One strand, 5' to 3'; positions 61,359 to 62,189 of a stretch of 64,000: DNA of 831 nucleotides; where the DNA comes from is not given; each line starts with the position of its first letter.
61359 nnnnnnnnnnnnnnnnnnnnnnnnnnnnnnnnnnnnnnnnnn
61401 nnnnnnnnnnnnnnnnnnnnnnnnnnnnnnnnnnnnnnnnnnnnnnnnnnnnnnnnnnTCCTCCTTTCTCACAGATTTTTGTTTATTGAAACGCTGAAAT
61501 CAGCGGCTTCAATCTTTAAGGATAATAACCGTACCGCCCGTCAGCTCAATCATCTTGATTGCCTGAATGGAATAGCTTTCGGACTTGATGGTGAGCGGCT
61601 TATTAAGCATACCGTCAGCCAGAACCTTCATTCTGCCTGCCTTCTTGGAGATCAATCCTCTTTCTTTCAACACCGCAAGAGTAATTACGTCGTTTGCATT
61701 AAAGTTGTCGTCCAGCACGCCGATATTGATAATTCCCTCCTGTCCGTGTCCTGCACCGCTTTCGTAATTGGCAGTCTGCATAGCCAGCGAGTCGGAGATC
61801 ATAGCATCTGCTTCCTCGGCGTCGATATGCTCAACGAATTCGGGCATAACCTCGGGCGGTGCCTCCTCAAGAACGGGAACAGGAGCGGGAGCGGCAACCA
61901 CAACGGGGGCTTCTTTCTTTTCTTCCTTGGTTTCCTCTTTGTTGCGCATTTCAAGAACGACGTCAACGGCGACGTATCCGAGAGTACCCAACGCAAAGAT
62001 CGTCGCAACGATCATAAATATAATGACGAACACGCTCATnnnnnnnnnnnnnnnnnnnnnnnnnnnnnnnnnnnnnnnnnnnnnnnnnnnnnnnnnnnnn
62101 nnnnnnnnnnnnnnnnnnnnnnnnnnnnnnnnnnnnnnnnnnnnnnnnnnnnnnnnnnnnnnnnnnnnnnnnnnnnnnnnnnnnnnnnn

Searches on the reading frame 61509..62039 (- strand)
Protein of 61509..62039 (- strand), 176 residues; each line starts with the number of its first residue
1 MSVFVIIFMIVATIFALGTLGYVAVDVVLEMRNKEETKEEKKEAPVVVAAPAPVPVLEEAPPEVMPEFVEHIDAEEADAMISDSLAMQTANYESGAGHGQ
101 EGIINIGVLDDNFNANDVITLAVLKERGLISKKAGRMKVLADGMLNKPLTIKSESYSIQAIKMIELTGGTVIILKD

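Call 3: search_protein_families(library=pfam, proteins=[window:61509-62039:-], max_evalue=0.01)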
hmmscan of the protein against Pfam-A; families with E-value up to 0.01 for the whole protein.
window:61509-62039:- (176 aa): 1 family
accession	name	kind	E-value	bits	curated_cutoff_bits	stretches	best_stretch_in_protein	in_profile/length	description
PF00828.25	Ribosomal_L27A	-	5.3e-13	49.6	21.5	1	103-172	1-72/72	Ribosomal proteins 50S-L15, 50S-L18e, 60S-L27A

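Call 4: search_protein_families(library=ncbifam, proteins=[window:61509-62039:-], max_evalue=0.01)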
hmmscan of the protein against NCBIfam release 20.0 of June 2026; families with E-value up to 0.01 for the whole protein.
window:61509-62039:- (176 aa): 3 families
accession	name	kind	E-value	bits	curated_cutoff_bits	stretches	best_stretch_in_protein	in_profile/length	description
TIGR01071.1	rplO_bact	equivalog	1.5e-10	41.1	77.95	1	103-171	75-143/144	50S ribosomal protein L15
NF003079.0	PRK04005.1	equivalog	0.0011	18.5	85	1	138-175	68-105/121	50S ribosomal protein L18e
NF009290.0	PRK12650.1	equivalog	0.0066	14.4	980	1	4-87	410-493/966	DUF4040 family protein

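Call 13: find_homologous_proteins(query=window:61509-62039:-, max_evalue=0.001)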
Query window:61509-62039:- (176 aa): 449 proteins with E <= 0.001 among 752 candidates; the best 120 are listed.
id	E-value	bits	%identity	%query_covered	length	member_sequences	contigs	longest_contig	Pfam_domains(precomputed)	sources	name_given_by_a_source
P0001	6.4e-104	363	100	100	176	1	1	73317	PF00828.26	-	-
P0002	9.5e-90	317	87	100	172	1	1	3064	PF00828.26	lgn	-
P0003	2.6e-89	315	86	100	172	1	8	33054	PF00828.26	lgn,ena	-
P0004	3.3e-89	315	87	100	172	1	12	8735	PF00828.26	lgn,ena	-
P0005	4.0e-89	315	86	100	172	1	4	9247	PF00828.26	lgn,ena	-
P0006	4.4e-89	315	90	100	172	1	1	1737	PF00828.26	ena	-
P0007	6.3e-89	314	86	100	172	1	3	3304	PF00828.26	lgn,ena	-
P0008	7.6e-89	314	86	100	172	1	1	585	PF00828.26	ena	-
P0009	7.6e-89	314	86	100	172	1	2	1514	PF00828.26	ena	-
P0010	7.7e-89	314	88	100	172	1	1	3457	PF00828.26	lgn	-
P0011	9.1e-89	314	86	100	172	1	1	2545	PF00828.26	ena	-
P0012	4.5e-88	311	86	100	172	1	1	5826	PF00828.26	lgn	-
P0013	5.4e-88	311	86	100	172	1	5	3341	PF00828.26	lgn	-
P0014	5.6e-88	311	86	100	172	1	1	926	PF00828.26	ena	-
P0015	6.0e-88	311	87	100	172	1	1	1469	PF00828.26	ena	-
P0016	2.7e-87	309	87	100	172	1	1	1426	PF00828.26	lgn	-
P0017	6.6e-87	307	86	100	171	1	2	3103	PF00828.26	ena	-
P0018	7.8e-87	307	82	100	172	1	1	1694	PF00828.26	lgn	-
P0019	1.0e-86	307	86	100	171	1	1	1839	PF00828.26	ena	-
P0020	1.8e-86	306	87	100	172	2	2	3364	PF00828.26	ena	-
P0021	3.6e-86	305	85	100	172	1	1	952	PF00828.26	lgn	-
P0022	5.0e-86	305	80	100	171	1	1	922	PF00828.26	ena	-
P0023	5.8e-86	304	86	100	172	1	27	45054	PF00828.26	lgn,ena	-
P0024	9.8e-86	304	86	100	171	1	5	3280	PF00828.26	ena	-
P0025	1.0e-85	304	86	100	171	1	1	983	PF00828.26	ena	-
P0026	1.1e-85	303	85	100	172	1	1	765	PF00828.26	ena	-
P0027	1.3e-85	303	85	100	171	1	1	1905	PF00828.26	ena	-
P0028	1.4e-85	303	86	100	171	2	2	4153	PF00828.26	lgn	-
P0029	1.4e-85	303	85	100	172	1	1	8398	PF00828.26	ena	-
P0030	1.5e-85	303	83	100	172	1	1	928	PF00828.26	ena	-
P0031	1.5e-85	303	85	100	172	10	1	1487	PF00828.26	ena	-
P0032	1.6e-85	303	83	100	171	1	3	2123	PF00828.26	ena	-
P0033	1.6e-85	303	85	100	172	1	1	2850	PF00828.26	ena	-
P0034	2.0e-85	303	85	100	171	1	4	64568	PF00828.26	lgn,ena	-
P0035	2.3e-85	302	84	100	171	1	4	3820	PF00828.26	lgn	-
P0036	3.1e-85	302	82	100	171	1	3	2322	PF00828.26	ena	-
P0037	3.1e-85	302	83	100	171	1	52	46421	PF00828.26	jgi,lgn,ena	jgi:hypothetical protein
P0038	3.5e-85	302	83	100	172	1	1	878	PF00828.26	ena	-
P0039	3.8e-85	302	83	100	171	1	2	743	PF00828.26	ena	-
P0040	4.7e-85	301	84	100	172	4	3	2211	PF00828.26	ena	-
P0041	4.7e-85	301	86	94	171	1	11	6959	PF00828.26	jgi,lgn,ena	-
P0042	5.1e-85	301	85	100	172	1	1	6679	PF00828.26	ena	-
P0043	6.1e-85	301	82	100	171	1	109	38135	PF00828.26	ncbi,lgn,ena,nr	ncbi:MAG: uL15 family ribosomal protein [Oscillospiraceae bacterium]|nr:uL15 family ribosomal protei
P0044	7.2e-85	301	82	100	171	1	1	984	PF00828.26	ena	-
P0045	7.6e-85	301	82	100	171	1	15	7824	PF00828.26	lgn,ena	-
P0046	7.6e-85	301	82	100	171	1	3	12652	PF00828.26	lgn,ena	-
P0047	7.9e-85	301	82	100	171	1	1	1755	PF00828.26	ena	-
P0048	9.7e-85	300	82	100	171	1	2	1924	PF00828.26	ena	-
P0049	1.0e-84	300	82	100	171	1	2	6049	PF00828.26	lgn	-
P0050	1.0e-84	300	84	91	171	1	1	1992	PF00828.26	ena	-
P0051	1.3e-84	300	82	100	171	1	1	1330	PF00828.26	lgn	-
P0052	1.4e-84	300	85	100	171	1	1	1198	PF00828.26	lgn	-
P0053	1.5e-84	300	82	100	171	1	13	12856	PF00828.26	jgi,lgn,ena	-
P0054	1.5e-84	300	85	100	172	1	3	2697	PF00828.26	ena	-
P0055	1.5e-84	300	82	100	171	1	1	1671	PF00828.26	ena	-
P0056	1.7e-84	300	82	100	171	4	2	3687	PF00828.26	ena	-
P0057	1.8e-84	300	82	100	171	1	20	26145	PF00828.26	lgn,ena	-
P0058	1.9e-84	299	82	100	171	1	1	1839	PF00828.26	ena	-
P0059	2.0e-84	299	85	100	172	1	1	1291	PF00828.26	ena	-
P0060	2.1e-84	299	82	100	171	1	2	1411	PF00828.26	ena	-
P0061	2.1e-84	299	85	100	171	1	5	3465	PF00828.26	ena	-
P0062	2.2e-84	299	82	100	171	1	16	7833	PF00828.26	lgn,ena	-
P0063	2.8e-84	299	84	100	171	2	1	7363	PF00828.26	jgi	jgi:hypothetical protein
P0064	3.0e-84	299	82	100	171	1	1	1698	PF00828.26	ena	-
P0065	3.0e-84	299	82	100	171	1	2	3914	PF00828.26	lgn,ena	-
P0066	3.1e-84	299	82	100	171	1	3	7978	PF00828.26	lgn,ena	-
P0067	3.1e-84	299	82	100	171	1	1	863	PF00828.26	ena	-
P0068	3.5e-84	299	82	100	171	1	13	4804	PF00828.26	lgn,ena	-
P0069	3.9e-84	299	82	100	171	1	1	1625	PF00828.26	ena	-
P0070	4.1e-84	298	84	100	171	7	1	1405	PF00828.26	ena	-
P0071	4.4e-84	298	82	100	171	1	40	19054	PF00828.26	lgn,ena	-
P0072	4.4e-84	298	82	100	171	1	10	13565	PF00828.26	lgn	-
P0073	4.6e-84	298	82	100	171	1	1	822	PF00828.26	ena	-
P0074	5.2e-84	298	85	100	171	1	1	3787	PF00828.26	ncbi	-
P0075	5.2e-84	298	84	91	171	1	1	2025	PF00828.26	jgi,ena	-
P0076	7.1e-84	298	82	100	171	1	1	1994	PF00828.26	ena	-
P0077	7.3e-84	298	82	100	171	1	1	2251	PF00828.26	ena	-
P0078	7.4e-84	298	81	100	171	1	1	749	PF00828.26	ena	-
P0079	7.5e-84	298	82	100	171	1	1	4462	PF00828.26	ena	-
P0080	8.7e-84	297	81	100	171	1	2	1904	PF00828.26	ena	-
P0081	8.7e-84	297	82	100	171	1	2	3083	PF00828.26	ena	-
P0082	1.0e-83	297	82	100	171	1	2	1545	PF00828.26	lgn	-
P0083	1.1e-83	297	81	100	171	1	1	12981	PF00828.26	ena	-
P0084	1.1e-83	297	82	100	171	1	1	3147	PF00828.26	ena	-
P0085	1.3e-83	297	82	100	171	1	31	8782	PF00828.26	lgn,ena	-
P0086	1.3e-83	297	82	100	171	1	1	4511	PF00828.26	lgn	-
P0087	1.4e-83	297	82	100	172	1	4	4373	PF00828.26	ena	-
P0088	1.4e-83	297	82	100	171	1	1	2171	PF00828.26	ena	-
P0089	1.4e-83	297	81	100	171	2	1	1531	PF00828.26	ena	-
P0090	1.5e-83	297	82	100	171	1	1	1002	PF00828.26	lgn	-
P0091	1.5e-83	297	84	100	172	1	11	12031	PF00828.26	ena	-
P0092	1.7e-83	296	82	100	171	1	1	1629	PF00828.26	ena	-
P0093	1.9e-83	296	82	100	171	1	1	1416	PF00828.26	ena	-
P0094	2.1e-83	296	81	100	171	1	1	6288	PF00828.26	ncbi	-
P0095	2.3e-83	296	81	100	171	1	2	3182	PF00828.26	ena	-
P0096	2.4e-83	296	81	100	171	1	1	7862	PF00828.26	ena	-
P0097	2.6e-83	296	81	100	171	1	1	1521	PF00828.26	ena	-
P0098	2.6e-83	296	81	100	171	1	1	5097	PF00828.26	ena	-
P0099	2.9e-83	296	79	100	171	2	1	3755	PF00828.26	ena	-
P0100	3.0e-83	296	83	91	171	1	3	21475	PF00828.26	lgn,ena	-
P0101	3.1e-83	296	81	100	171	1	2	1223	PF00828.26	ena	-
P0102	3.3e-83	295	81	100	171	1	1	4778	PF00828.26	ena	-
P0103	4.9e-83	295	81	100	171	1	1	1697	PF00828.26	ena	-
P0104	5.1e-83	295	82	100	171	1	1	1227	PF00828.26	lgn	-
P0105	6.9e-83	294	81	100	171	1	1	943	PF00828.26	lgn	-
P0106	7.4e-83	294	83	100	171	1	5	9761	PF00828.26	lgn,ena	-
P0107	1.0e-82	294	82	100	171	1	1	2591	PF00828.26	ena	-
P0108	1.0e-82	294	81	100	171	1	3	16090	PF00828.26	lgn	-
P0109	1.0e-82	294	82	100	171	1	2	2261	PF00828.26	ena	-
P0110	1.1e-82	294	81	100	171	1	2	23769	PF00828.26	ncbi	-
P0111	1.1e-82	294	80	100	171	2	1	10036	PF00828.26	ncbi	-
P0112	1.3e-82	294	81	100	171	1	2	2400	PF00828.26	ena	-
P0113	2.6e-82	293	83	100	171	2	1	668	PF00828.26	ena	-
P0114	4.1e-82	292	81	100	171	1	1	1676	PF00828.26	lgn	-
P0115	4.6e-82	292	82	100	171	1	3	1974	PF00828.26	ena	-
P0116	5.9e-82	291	83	100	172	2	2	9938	PF00828.26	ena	-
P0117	1.3e-81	290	81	100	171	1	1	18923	PF00828.26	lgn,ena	-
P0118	1.7e-81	290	82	100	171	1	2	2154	PF00828.26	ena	-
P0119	1.7e-81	290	81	100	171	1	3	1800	PF00828.26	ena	-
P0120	1.8e-81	290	82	100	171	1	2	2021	PF00828.26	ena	-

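Call 14: find_encoding_contigs(protein=P0001, flank=10000, max_places=3)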
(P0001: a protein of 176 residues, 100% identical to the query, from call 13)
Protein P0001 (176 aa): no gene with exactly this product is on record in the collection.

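Call 15: find_encoding_contigs(protein=P0043, flank=10000, max_places=4)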
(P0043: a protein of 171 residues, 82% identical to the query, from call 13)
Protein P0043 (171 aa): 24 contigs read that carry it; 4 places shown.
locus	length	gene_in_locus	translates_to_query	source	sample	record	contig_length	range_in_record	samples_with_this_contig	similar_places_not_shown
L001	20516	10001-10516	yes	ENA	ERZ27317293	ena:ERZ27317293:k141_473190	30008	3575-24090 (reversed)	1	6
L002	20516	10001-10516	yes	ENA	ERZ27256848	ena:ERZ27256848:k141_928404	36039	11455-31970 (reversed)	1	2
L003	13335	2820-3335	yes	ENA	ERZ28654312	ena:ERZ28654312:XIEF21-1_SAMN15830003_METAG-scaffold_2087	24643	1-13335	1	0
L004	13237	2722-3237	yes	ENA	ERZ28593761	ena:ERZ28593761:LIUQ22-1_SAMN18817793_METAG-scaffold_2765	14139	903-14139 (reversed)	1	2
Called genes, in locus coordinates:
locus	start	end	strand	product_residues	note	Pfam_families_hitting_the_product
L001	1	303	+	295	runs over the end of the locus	-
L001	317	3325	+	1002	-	PF02384:N6_Mtase, PF07669:Eco57I (faint), PF00176:SNF2-rel_dom, PF04851:ResIII (faint)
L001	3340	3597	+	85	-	-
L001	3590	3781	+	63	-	-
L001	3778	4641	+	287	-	-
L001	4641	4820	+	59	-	-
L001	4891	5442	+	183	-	PF00239:Resolvase (weak)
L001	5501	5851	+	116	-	PF13560:HTH_31, PF12844:HTH_19, PF13443:HTH_26 (faint), PF01381:HTH_3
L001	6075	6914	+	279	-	PF00589:Phage_integrase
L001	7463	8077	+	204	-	-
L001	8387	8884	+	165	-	-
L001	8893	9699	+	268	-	-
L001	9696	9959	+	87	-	-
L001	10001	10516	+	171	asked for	PF00828:Ribosomal_L27A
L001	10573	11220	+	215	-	PF12389:Peptidase_M73 (weak)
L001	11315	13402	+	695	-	-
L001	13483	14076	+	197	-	-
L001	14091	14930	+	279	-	-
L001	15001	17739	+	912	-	-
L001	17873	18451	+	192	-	-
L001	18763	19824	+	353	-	-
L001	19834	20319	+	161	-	-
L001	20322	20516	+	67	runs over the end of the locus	-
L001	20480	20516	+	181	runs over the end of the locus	-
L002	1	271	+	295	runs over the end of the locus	-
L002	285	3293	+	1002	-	PF02384:N6_Mtase, PF07669:Eco57I (faint), PF00176:SNF2-rel_dom, PF04851:ResIII (faint)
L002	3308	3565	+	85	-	-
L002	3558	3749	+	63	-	-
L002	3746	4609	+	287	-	-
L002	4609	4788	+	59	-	-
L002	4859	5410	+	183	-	PF00239:Resolvase (weak)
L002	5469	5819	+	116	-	PF13560:HTH_31, PF12844:HTH_19, PF13443:HTH_26 (faint), PF01381:HTH_3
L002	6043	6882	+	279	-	PF00589:Phage_integrase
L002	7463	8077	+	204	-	-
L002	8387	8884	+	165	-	-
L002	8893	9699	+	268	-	-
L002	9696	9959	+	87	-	-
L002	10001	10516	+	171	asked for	PF00828:Ribosomal_L27A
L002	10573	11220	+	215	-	PF12389:Peptidase_M73 (weak)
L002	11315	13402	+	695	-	-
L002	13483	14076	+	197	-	-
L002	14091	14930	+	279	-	-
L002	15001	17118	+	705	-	PF12389:Peptidase_M73 (faint), PF13229:Beta_helix (faint)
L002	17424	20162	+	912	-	-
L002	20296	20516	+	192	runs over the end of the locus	-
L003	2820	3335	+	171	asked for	PF00828:Ribosomal_L27A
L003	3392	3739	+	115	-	PF00828:Ribosomal_L27A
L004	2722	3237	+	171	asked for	PF00828:Ribosomal_L27A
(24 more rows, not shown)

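Call 25: search_protein_representatives(protein=window:61509-62039:-)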
Query: 176 residues. Proteins with E-value up to 0.001 (for the whole library): 1558; up to 1e-10: 708; up to 1e-30: 28. The best 150 are listed.
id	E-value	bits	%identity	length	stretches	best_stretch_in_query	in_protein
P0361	1.1e-62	227.2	65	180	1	1-176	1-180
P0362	8.3e-61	221.0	89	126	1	54-176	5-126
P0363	5.7e-58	211.8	66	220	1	4-176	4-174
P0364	7.9e-50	185.4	87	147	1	71-176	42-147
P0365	1.1e-47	178.5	88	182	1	78-176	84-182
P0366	6.7e-46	172.6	75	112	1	65-176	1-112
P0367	1.8e-45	171.3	55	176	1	1-176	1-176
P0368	2.6e-45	170.7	56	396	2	65-176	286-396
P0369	3.3e-43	163.9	55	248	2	27-174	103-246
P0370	1.2e-41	158.8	47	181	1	1-175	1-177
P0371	1.7e-41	158.3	47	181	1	1-174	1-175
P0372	8.4e-40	152.8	48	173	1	1-175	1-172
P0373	1.9e-39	151.6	47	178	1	2-176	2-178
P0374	3.1e-38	147.7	50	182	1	2-175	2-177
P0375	3.5e-38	147.5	51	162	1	1-176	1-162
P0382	5.7e-33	130.6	47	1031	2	32-175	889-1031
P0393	5.2e-28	114.5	50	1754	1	25-172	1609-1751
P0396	4.8e-27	111.4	45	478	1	22-175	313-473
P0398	1.1e-25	107.0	44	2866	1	19-172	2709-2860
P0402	4.9e-25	104.8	45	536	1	42-173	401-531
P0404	2.0e-24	102.9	41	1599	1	9-176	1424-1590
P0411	9.5e-24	100.7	38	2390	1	5-174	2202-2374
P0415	1.1e-23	100.4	40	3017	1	9-172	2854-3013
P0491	4.4e-18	82.2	41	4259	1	14-172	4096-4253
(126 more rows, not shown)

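Call 27: search_protein_families(library=pfam, proteins=[P0382, P0393, P0398, P0404, P0396, P0402, P0368], max_evalue=0.001)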
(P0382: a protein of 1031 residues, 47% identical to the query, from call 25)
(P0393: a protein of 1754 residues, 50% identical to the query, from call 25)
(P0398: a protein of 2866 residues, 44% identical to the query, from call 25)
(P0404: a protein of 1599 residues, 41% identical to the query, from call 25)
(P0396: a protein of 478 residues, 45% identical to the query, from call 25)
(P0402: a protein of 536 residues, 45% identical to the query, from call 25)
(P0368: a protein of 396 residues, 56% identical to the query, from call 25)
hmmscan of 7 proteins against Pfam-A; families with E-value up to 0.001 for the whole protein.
P0382 (1031 aa): 2 families
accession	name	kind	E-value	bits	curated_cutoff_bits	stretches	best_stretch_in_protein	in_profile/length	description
PF00828.25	Ribosomal_L27A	-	3.1e-15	56.8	21.5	1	959-1028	1-72/72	Ribosomal proteins 50S-L15, 50S-L18e, 60S-L27A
PF11386.13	VERL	-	0.00047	20.7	25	0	597-641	11-54/78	Vitelline envelope receptor for lysin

P0393 (1754 aa): 2 families
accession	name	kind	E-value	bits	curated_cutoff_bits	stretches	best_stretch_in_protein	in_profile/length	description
PF09479.16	Flg_new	-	2.2e-11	44.2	27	0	1447-1514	1-65/65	Listeria-Bacteroides repeat domain (List_Bact_rpt)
PF00828.25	Ribosomal_L27A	-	8.2e-11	42.6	21.5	1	1682-1750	1-71/72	Ribosomal proteins 50S-L15, 50S-L18e, 60S-L27A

P0398 (2866 aa): 1 family
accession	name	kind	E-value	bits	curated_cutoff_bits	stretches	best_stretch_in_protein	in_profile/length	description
PF00828.25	Ribosomal_L27A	-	3.4e-13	50.2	21.5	1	2791-2860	1-72/72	Ribosomal proteins 50S-L15, 50S-L18e, 60S-L27A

P0404 (1599 aa): 2 families
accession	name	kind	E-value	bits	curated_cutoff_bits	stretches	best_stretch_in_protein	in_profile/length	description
PF00828.25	Ribosomal_L27A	-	3.7e-14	53.3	21.5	1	1518-1585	2-71/72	Ribosomal proteins 50S-L15, 50S-L18e, 60S-L27A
PF09479.16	Flg_new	-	2.2e-08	34.5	27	0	1358-1393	1-34/65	Listeria-Bacteroides repeat domain (List_Bact_rpt)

P0396 (478 aa): 3 families
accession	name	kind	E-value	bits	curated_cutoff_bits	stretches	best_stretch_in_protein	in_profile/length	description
PF00828.25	Ribosomal_L27A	-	1.6e-11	44.9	21.5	1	401-469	1-71/72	Ribosomal proteins 50S-L15, 50S-L18e, 60S-L27A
PF09479.16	Flg_new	-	1.3e-05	25.6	27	1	188-247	1-55/65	Listeria-Bacteroides repeat domain (List_Bact_rpt)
PF05454.16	DAG1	-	0.00026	20.9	23.3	1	263-334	113-181/290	Dystroglycan (Dystrophin-associated glycoprotein 1)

P0402 (536 aa): 2 families
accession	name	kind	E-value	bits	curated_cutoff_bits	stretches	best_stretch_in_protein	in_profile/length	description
PF00828.25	Ribosomal_L27A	-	4.1e-12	46.8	21.5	1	462-529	2-71/72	Ribosomal proteins 50S-L15, 50S-L18e, 60S-L27A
PF09479.16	Flg_new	-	3e-05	24.5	27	0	197-242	1-41/65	Listeria-Bacteroides repeat domain (List_Bact_rpt)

P0368 (396 aa): 1 family
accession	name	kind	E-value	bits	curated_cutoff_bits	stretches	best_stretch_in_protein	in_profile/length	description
PF00828.25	Ribosomal_L27A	-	3.9e-15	56.5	21.5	1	323-392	1-72/72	Ribosomal proteins 50S-L15, 50S-L18e, 60S-L27A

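Call 57: search_protein_families(library=pfam, proteins=[L001:7463-8074:+, L001:9696-9956:+], max_evalue=0.1)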
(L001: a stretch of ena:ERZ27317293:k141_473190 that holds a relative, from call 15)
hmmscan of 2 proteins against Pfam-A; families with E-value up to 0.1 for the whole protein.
L001:7463-8074:+ (204 aa): 2 families
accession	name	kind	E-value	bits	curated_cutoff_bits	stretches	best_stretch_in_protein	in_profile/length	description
PF00440.29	TetR_N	-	0.0028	17.8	24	0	44-62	28-46/47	Bacterial regulatory proteins, tetR family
PF10373.15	EST1_DNA_bind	-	0.086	12.8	22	0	107-167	87-153/282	Est1 DNA/RNA binding domain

L001:9696-9956:+ (87 aa): 5 families
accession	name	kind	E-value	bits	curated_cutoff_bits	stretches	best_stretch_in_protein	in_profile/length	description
PF01970.21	TctA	-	0.0019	17.3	28.9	1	4-75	184-255/423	Tripartite tricarboxylate transporter TctA family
PF06749.17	DUF1218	-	0.0042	17.9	25.3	1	4-45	35-75/95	Protein of unknown function (DUF1218)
PF02605.20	PsaL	-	0.036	14.2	25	1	12-78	83-146/150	Photosystem I reaction centre subunit XI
PF09527.15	ATPase_gene1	-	0.064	13.8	26.6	1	52-74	31-52/54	Putative F0F1-ATPase subunit Ca2+/Mg2+ transporter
PF13301.11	DUF4079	-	0.097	13.3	31.4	0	10-77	9-76/141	Protein of unknown function (DUF4079)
